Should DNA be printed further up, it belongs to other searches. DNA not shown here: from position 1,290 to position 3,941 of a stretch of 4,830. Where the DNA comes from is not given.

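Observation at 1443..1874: C-terminal ~145-aa domain without a motif I can place: possible novel effector module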

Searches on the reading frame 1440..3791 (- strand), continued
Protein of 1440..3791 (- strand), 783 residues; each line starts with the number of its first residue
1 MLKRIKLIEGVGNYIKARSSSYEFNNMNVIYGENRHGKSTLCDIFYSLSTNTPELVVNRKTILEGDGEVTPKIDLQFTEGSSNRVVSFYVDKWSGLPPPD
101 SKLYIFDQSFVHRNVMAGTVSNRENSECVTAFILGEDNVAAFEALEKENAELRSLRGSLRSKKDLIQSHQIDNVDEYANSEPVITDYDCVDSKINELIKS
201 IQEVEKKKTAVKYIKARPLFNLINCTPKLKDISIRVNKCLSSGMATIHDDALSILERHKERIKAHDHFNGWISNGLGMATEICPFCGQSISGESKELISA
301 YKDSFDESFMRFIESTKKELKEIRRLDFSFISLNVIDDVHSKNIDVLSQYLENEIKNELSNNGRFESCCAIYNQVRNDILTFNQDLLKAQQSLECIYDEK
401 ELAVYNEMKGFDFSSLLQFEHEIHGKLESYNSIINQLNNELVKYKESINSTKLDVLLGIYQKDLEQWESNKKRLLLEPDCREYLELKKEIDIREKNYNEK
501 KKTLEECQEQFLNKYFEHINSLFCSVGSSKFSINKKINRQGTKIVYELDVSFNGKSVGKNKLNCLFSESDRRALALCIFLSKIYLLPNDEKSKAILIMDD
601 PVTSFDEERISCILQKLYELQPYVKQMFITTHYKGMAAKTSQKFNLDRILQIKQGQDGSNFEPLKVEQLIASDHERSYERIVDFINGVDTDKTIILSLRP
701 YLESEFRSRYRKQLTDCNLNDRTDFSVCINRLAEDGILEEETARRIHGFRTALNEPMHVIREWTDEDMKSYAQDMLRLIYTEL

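Call 59: fold_search(model_id=the predicted structure, library=pdb)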
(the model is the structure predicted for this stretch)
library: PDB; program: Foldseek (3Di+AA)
matches with E <= 10: 1162; with E <= 0.001: 118
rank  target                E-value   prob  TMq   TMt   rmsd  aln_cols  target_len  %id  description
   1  7zr1_C                3.9e-12  1.00  0.28  0.28  58.9       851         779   11  Chaetomium thermophilum Mre11-Rad50-Nbs1 complex bound to ATPyS (composite structure) (released 2023-01-11)
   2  7zr1_D                3.5e-10  1.00  0.27  0.27  59.7       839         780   12  Chaetomium thermophilum Mre11-Rad50-Nbs1 complex bound to ATPyS (composite structure) (released 2023-01-11)
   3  5xei                  4.4e-10  1.00  0.36  0.51  22.4       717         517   11  Crystal structure of the Smc head domain with a coiled coil and joint derived from Pyrococcus yayanosii (released 2017-06-07)
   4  9q9h_B                1.0e-08  1.00  0.26  0.40  49.6       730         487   12  Cryo-EM structure of human Mre11-Rad50 complex bound to DNA (released 2025-10-01)
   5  9hqu_A                1.0e-08  1.00  0.27  0.32  42.0       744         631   11  Salmonella enterica Lamassu LmuACB in nuclease sequestration state (released 2025-10-01)
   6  9q9k_A                3.1e-08  1.00  0.25  0.40  45.1       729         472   10  Cryo-EM structure of human Mre11-Rad50 (MR) complex bound to DNA and telomeric factor TRF2 fragment (438-542) (released 2025-10-01)
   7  9q9m_A                4.6e-08  1.00  0.24  0.38  47.5       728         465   11  Cryo-EM structure of human Mre11-Rad50-Nbs1 (MRN) complex bound to DNA and telomeric factor TRF2 (released 2025-10-01)
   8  9hqx_f                4.6e-08  1.00  0.26  0.31  38.9       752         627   13  Salmonella enterica Lamassu LmuACB bound to DNA duplex (released 2025-10-01)
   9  9q9m_B                5.0e-08  1.00  0.24  0.38  51.5       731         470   11  Cryo-EM structure of human Mre11-Rad50-Nbs1 (MRN) complex bound to DNA and telomeric factor TRF2 (released 2025-10-01)
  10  9q9j_B                5.0e-08  1.00  0.24  0.38  51.4       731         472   11  Cryo-EM structure of human Mre11-Rad50-Nbs1 (MRN) complex bound to DNA and telomeric factor TRF2 fragment (438-542) (released 2025-10-01)
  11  9q9i_B                7.4e-08  1.00  0.25  0.40  52.1       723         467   10  Cryo-EM structure of human Mre11-Rad50-Nbs1 complex bound to DNA (released 2025-10-01)
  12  9q9i_A                1.0e-07  1.00  0.26  0.40  51.0       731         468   12  Cryo-EM structure of human Mre11-Rad50-Nbs1 complex bound to DNA (released 2025-10-01)
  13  6wg3_A                1.1e-07  1.00  0.31  0.41  31.5       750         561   12  Cryo-EM structure of human Cohesin-NIPBL-DNA complex (released 2020-05-20)
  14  9bi4_D                3.3e-07  1.00  0.31  0.49  30.1       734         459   10  cryo EM structure of dsDNA bound Mre11-Rad50 complex (released 2025-01-15)
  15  9uxh_F                4.0e-07  1.00  0.26  0.30  43.9       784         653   12  type II Lamassu, LmuACB with DNA (released 2026-03-25)
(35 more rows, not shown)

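Call 60: search_protein_families(library=pfam, proteins=[L039:53-2554:+, L039:2550-3854:+, L039:4652-5980:+, L039:8370-11687:+, L053:2631-4646:+, L053:4646-5995:+, L053:8363-11293:+, L003:1706-3451:+, L003:3459-5501:+, L003:5501-5956:+], max_evalue=0.00001)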
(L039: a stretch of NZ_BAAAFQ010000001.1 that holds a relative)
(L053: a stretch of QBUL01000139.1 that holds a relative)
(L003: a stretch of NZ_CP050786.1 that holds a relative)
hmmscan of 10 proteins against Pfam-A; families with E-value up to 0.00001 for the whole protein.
L039:53-2554:+ (834 aa): 2 families
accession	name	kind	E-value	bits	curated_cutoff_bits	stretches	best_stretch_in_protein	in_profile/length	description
PF02384.22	N6_Mtase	-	1.3e-100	337.2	20.4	1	140-448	4-306/311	N-6 DNA Methylase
PF12161.14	HsdM_N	-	2.4e-21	77.2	24.5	1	1-124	16-135/135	HsdM N-terminal domain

L039:2550-3854:+ (435 aa): 1 family
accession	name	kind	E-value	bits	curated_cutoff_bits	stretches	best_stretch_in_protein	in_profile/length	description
PF01420.25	Methylase_S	-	3.3e-30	105.9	22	2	60-181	45-160/168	Type I restriction modification DNA specificity domain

L039:4652-5980:+ (443 aa): 1 family
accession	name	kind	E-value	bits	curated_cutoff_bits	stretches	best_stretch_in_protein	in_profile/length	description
PF00078.32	RVT_1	-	1.2e-19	71.3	29.6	1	74-278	4-205/205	Reverse transcriptase (RNA-dependent DNA polymerase)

L039:8370-11687:+ (1106 aa): 5 families
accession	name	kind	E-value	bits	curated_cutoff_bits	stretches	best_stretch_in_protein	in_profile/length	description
PF18766.7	SWI2_SNF2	-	8.9e-66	222.1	26.7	1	293-564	1-219/221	SWI2/SNF2 ATPase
PF04313.20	HSDR_N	-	2.7e-36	125.7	25.1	1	1-229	2-197/198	Type I restriction enzyme R protein N terminus (HSDR_N)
PF22679.2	T1R_D3-like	-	2.4e-20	74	27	1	636-754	52-156/158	Type I restriction enzyme subunit R domain 3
PF04851.21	ResIII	-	1.4e-18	67.8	22.5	1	289-492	3-162/164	Type III restriction enzyme, res subunit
PF11867.13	T1RH-like_C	-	1.6e-08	34.7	26.8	1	779-995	7-229/329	Type I restriction enzyme HindI endonuclease subunit-like, C-terminal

L053:2631-4646:+ (672 aa): 3 families
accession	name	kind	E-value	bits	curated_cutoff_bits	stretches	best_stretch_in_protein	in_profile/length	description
PF02384.22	N6_Mtase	-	2.9e-64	217.8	20.4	1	159-464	3-286/311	N-6 DNA Methylase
PF12161.14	HsdM_N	-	9.6e-22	78.5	24.5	1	9-145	3-135/135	HsdM N-terminal domain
PF07669.17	Eco57I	-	2.4e-09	38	25.3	1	273-391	63-170/171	Eco57I restriction-modification methylase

L053:4646-5995:+ (450 aa): 1 family
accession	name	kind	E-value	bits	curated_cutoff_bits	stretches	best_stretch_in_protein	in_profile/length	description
PF01420.25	Methylase_S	-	3.4e-25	89.6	22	2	57-202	31-162/168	Type I restriction modification DNA specificity domain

L053:8363-11293:+ (977 aa): 5 families
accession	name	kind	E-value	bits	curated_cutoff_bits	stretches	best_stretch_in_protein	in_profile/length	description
PF18766.7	SWI2_SNF2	-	6.2e-25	88.6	26.7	1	280-414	18-145/221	SWI2/SNF2 ATPase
PF04313.20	HSDR_N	-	2.8e-14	53.9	25.1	1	113-200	104-193/198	Type I restriction enzyme R protein N terminus (HSDR_N)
PF22679.2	T1R_D3-like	-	2.6e-13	51.1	27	1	608-684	82-156/158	Type I restriction enzyme subunit R domain 3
PF04851.21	ResIII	-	8.2e-13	49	22.5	1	262-458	4-163/164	Type III restriction enzyme, res subunit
PF00270.35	DEAD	-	1.3e-10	41.7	26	1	268-463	6-165/167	DEAD/DEAH box helicase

L003:1706-3451:+ (582 aa): 0 families

L003:3459-5501:+ (681 aa): 0 families

L003:5501-5956:+ (152 aa): 0 families

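Call 62: search_protein_families(library=padloc, proteins=[P0050, P0051, P0052, L039:6001-8343:+, L053:6001-8334:+, P0042], max_evalue=0.001)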
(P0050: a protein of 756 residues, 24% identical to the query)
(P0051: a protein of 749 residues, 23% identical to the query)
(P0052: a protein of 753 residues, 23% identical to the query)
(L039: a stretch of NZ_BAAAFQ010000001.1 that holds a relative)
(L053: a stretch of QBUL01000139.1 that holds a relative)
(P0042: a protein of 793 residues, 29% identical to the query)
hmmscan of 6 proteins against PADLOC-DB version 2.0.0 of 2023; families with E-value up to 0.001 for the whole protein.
P0050 (756 aa): 17 families
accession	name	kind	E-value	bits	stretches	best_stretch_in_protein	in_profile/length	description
PDLC04895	PDC-S06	-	3.1e-71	238.9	1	5-706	1-730/784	-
PDLC04894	PDC-S06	-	1.1e-29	101.6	2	5-468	1-465/740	-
PDLC04886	PDC-S06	-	1.9e-22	77.9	1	183-677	177-649/727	-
PDLC04890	PDC-S06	-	4.7e-19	66.4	1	252-689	242-658/732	-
PDLC04135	mad3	-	1.2e-17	62.5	2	379-607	162-334/374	mads_3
PDLC04896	PDC-S06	-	1e-16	58.7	1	234-603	233-569/732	-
PDLC04897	PDC-S06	-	1.7e-16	58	1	221-678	202-660/727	-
PDLC04887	PDC-S06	-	2.2e-14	51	1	229-573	249-587/790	-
PDLC04891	PDC-S06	-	1.5e-13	48.1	1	467-622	569-710/858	-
PDLC03859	LmuB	-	6.1e-12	43.5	1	203-602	290-588/611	-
PDLC04898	PDC-S06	-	9.9e-11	38.7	2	239-454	258-475/752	-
PDLC04893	PDC-S06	-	1.5e-08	31.5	1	387-598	482-683/862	-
PDLC04892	PDC-S06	-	1.2e-07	28.4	1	260-603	364-678/843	-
PDLC04889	PDC-S06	-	4.3e-07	26.8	0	513-610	397-493/693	-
PDLC04888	PDC-S06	-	3.5e-06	23.5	1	530-603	620-690/851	-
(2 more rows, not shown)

P0051 (749 aa): 13 families
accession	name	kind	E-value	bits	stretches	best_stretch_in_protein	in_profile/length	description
PDLC04895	PDC-S06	-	2.7e-55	186.2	2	1-302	1-313/784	-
PDLC04894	PDC-S06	-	4.8e-22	76.3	1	1-593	1-578/740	-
PDLC04898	PDC-S06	-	1.8e-19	67.6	2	7-305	10-322/752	-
PDLC04896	PDC-S06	-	4.2e-19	66.6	2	1-303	1-295/732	-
PDLC04887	PDC-S06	-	2.2e-14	51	2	185-592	220-623/790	-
PDLC04891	PDC-S06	-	2.8e-13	47.2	1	267-597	379-697/858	-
PDLC04897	PDC-S06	-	2e-12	44.5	1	26-588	22-581/727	-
PDLC04889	PDC-S06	-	2.9e-11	40.6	1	369-586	280-483/693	-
PDLC04890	PDC-S06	-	3.6e-10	37.1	1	202-641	192-629/732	-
PDLC04886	PDC-S06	-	3.9e-07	27.2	1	154-593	136-580/727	-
PDLC02360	PrrC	-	7.7e-07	26.5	1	515-705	140-327/372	PrrC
PDLC04135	mad3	-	2.7e-05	21.9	1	498-591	245-329/374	mads_3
PDLC04893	PDC-S06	-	3.3e-05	20.5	1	510-584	615-683/862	-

P0052 (753 aa): 2 families
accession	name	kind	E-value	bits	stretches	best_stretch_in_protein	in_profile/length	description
PDLC04895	PDC-S06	-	2.9e-62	209.3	2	1-328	1-339/784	-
PDLC04898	PDC-S06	-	1.2e-11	41.7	1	8-613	11-624/752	-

L039:6001-8343:+ (781 aa): 11 families
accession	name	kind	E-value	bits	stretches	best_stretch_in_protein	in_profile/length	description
PDLC04895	PDC-S06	-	0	1140.2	1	1-781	1-780/784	-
PDLC04894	PDC-S06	-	4e-25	86.5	1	1-629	1-569/740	-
PDLC04887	PDC-S06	-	4.2e-22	76.5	1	1-607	1-590/790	-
PDLC04897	PDC-S06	-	9e-18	62.2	1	143-629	118-577/727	-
PDLC04896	PDC-S06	-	1.7e-17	61.3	2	1-322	1-302/732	-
PDLC04890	PDC-S06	-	1.1e-15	55.4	1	2-629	2-572/732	-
PDLC04891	PDC-S06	-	3e-13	47.1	1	149-629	247-684/858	-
PDLC04893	PDC-S06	-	3.6e-12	43.5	1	404-629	470-683/862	-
PDLC04888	PDC-S06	-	2.2e-06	24.1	1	340-656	392-715/851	-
PDLC03865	LmuB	-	0.00026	17.3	1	354-629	683-973/1007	-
PDLC04182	HEC-01A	-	0.00032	17.8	1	10-185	17-190/406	-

L053:6001-8334:+ (778 aa): 12 families
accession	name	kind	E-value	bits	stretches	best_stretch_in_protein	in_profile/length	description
PDLC04895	PDC-S06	-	6.8e-212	704.1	1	1-777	2-777/784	-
PDLC04894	PDC-S06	-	7.3e-30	102.1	1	1-647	3-589/740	-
PDLC04887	PDC-S06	-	5.7e-27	92.6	1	1-701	2-701/790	-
PDLC04896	PDC-S06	-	9.2e-23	78.7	1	1-633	2-570/732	-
PDLC04890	PDC-S06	-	2.9e-18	63.8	1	6-728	6-672/732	-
PDLC04886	PDC-S06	-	1.8e-16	58.1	1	88-711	54-656/727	-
PDLC03859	LmuB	-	1e-14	52.7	1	12-652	10-598/611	-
PDLC04892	PDC-S06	-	2e-13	47.6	1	25-637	92-683/843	-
PDLC03865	LmuB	-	1.1e-12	45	1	310-653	626-999/1007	-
PDLC04897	PDC-S06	-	5.3e-11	39.8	1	23-739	21-672/727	-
PDLC04889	PDC-S06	-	4.2e-08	30.2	1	469-604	328-456/693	-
PDLC04447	PDC-M14A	-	0.00084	17.7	1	285-342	46-107/152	-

P0042 (793 aa): 10 families
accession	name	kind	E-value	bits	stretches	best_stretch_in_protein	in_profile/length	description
PDLC04895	PDC-S06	-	8.6e-194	644.2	1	3-784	2-778/784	-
PDLC04894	PDC-S06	-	2.8e-28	96.9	1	1-780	1-717/740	-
PDLC04896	PDC-S06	-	3.9e-20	70.1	1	3-706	2-638/732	-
PDLC04886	PDC-S06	-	1e-18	65.6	2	335-775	278-697/727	-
PDLC04887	PDC-S06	-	9.8e-17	58.8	1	3-698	2-680/790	-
PDLC04898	PDC-S06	-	1.3e-16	58.1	1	6-665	8-634/752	-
PDLC04890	PDC-S06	-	5.8e-16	56.2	1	9-674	7-615/732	-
PDLC03859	LmuB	-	3.2e-12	44.5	1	22-655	18-604/611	-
PDLC04893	PDC-S06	-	3.9e-12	43.4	1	285-663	376-713/862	-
PDLC04897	PDC-S06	-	7.2e-12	42.7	1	27-782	24-706/727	-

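Call 63: search_protein_families(library=padloc, alignment_id=A1, max_evalue=0.1)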
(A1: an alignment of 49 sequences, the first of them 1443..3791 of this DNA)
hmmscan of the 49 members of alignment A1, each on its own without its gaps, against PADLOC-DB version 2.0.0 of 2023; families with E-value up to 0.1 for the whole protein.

A. member 1, window:1443-3791:- (783 aa): 11 families
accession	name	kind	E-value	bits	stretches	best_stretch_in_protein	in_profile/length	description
PDLC04895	PDC-S06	-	2.7e-154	513.6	1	1-783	1-780/784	-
PDLC03859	LmuB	-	5.6e-20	70.1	2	137-643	187-587/611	-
PDLC04894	PDC-S06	-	5.6e-19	66.2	1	1-632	1-569/740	-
PDLC04898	PDC-S06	-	2.3e-17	60.6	1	23-631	25-605/752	-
PDLC04887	PDC-S06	-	1.3e-14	51.8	1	17-632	26-615/790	-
PDLC04896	PDC-S06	-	4.3e-13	46.8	2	1-323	1-303/732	-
PDLC04897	PDC-S06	-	3.7e-11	40.3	2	129-632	69-577/727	-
PDLC04893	PDC-S06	-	5.8e-08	29.6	2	427-632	483-683/862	-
PDLC04164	AriA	-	5.9e-06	24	1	462-634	79-233/253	-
PDLC04213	HEC-02A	-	4e-05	21.3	2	572-633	215-272/337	-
PDLC02980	AriA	-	0.027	12.4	0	27-81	1-53/304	-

B. families by the number of members that match (of 49 scanned): 54 families (the first 25 are shown)
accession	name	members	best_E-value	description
PDLC04895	PDC-S06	49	2.6e-208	-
PDLC04894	PDC-S06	46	1.1e-29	-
PDLC04898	PDC-S06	43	2.3e-22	-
PDLC02980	AriA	42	6.1e-08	-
PDLC04897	PDC-S06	36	6.8e-20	-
PDLC04896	PDC-S06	35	5.7e-23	-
PDLC04887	PDC-S06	33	7.1e-28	-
PDLC04890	PDC-S06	33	4.7e-19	-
PDLC03859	LmuB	30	2.7e-23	-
PDLC04891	PDC-S06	29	1.1e-21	-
PDLC04135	mad3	28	1.2e-17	mads_3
PDLC04886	PDC-S06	27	1.9e-22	-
PDLC04893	PDC-S06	26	2.9e-17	-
PDLC02335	AbiLi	26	4.5e-08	AbiLi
PDLC04164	AriA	25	2.5e-07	-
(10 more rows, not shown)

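Call 84: find_related_loci(query=A1, collection=viral_contigs, flank=4000)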
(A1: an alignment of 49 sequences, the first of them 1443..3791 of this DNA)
Query A1 (783 aa) in viral_contigs; peptide patterns used: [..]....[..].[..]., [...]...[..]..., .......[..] (x = any residue, [..] = any of these).
57 stretches matched a pattern; 9 encode a relative of the query (tblastn E <= 1e-3); 9 distinct loci.
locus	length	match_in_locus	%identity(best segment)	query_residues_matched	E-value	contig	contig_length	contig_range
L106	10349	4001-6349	83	1-783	0e+0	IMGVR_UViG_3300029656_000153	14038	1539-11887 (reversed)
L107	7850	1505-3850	38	1-783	1e-174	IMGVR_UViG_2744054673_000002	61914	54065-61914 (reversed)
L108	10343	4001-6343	38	1-783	7e-170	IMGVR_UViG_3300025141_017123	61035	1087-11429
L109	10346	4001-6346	36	1-783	9e-155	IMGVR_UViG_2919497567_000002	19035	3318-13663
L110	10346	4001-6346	36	1-783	9e-155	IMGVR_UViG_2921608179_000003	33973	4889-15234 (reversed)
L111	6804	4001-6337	29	1-783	2e-77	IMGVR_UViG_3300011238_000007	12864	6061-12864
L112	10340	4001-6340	25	1-783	5e-66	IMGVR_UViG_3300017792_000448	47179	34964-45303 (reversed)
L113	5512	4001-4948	25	1-329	3e-17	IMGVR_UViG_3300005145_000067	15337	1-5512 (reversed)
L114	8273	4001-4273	33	545-632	3e-5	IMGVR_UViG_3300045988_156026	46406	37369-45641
